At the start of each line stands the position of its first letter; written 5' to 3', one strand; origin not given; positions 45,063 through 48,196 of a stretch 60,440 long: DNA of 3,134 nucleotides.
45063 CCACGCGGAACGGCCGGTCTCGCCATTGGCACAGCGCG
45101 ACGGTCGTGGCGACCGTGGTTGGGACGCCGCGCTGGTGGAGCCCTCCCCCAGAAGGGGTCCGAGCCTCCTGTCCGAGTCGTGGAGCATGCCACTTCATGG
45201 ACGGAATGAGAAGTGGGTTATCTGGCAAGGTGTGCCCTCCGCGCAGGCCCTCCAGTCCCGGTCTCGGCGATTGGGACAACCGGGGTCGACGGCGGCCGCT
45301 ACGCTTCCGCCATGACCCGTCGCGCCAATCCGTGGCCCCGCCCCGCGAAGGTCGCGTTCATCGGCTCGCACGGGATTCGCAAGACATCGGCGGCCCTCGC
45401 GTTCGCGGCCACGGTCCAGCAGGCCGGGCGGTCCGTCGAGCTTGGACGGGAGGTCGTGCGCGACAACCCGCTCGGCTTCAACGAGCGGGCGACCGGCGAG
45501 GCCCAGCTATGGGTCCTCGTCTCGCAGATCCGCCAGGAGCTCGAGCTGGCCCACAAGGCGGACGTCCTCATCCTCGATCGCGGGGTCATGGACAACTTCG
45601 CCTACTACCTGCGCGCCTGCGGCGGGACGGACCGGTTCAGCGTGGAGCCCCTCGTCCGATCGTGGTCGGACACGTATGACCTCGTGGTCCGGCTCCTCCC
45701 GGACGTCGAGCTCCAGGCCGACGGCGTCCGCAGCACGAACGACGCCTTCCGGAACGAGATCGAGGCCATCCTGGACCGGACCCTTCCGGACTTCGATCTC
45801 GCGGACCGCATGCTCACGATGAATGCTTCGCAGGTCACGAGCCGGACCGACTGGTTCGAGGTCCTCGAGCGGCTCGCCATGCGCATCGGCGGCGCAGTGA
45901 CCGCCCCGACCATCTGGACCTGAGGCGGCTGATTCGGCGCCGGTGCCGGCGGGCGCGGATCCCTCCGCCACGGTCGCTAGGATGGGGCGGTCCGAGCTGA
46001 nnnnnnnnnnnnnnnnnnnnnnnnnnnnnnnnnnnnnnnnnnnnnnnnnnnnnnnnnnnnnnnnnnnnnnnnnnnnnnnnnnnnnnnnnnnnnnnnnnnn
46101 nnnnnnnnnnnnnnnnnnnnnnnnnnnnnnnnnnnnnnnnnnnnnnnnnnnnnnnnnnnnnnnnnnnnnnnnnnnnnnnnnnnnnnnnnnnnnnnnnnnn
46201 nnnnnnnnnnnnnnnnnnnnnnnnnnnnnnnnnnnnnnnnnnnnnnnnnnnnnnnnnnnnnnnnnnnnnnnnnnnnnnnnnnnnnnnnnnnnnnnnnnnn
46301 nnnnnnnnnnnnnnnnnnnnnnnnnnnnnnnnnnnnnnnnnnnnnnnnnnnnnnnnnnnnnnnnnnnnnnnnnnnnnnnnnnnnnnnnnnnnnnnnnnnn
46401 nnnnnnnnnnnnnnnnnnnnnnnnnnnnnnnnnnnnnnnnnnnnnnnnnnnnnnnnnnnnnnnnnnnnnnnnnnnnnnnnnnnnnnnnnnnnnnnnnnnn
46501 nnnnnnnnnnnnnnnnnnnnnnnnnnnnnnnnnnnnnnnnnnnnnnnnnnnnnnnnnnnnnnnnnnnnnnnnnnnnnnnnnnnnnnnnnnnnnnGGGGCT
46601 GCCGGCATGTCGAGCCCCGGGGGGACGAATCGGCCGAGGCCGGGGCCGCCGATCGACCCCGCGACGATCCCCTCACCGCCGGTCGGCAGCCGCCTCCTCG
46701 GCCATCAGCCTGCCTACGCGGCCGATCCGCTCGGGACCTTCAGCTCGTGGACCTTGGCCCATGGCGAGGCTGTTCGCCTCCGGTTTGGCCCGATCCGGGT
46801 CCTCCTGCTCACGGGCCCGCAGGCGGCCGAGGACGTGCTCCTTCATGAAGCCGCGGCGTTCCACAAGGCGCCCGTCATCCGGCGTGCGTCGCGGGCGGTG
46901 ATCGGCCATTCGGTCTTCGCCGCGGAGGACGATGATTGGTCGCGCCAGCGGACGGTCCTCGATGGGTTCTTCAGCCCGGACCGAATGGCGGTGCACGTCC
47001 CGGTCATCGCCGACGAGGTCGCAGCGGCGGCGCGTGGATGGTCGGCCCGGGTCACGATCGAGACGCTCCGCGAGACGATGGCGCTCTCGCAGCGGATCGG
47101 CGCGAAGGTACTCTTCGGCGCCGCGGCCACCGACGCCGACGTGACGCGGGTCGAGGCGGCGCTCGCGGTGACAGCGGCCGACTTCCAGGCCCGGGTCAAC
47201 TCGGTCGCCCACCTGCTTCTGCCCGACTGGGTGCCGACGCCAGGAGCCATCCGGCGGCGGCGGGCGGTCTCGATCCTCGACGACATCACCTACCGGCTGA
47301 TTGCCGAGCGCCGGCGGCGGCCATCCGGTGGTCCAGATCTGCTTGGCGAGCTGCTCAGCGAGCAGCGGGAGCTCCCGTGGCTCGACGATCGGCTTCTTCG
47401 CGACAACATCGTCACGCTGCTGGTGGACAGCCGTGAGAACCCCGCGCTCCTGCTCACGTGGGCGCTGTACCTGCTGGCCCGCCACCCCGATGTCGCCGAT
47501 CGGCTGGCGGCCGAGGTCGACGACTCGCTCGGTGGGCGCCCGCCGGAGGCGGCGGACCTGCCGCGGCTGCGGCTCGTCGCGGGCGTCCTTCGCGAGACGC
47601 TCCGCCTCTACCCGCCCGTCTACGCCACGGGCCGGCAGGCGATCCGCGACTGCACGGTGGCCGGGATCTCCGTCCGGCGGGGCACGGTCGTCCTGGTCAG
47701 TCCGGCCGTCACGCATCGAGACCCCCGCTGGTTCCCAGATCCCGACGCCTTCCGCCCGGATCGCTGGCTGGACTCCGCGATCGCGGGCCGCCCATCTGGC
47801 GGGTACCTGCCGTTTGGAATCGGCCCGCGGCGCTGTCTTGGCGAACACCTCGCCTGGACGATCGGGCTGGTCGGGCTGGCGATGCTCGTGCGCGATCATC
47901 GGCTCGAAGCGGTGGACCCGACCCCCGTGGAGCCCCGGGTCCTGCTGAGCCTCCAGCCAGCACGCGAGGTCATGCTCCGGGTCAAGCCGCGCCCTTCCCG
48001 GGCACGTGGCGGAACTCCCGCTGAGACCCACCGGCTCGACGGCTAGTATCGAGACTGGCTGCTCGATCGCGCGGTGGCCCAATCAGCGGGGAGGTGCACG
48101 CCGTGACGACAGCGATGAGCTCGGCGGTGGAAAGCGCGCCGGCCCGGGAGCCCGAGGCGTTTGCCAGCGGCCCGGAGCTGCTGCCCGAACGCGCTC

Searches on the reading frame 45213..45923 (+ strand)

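Call 79: search_protein_families(library=pfam, proteins=[window:45213-45923:+], max_evalue=0.0001)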
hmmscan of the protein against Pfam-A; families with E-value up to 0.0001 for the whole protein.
window:45213-45923:+ (236 aa): 1 family
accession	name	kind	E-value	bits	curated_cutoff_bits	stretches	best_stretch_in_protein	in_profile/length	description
PF13521.12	AAA_28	-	4.5e-12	46.9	27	1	46-194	1-149/164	AAA domain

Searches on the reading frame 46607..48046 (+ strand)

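Call 79: search_protein_families(library=pfam, proteins=[window:46607-48046:+], max_evalue=0.0001)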
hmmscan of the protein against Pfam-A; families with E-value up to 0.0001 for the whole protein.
window:46607-48046:+ (479 aa): 1 family
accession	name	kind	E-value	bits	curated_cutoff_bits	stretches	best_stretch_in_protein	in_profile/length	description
PF00067.27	p450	-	3.2e-62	211.3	22.8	1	22-445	1-449/462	Cytochrome P450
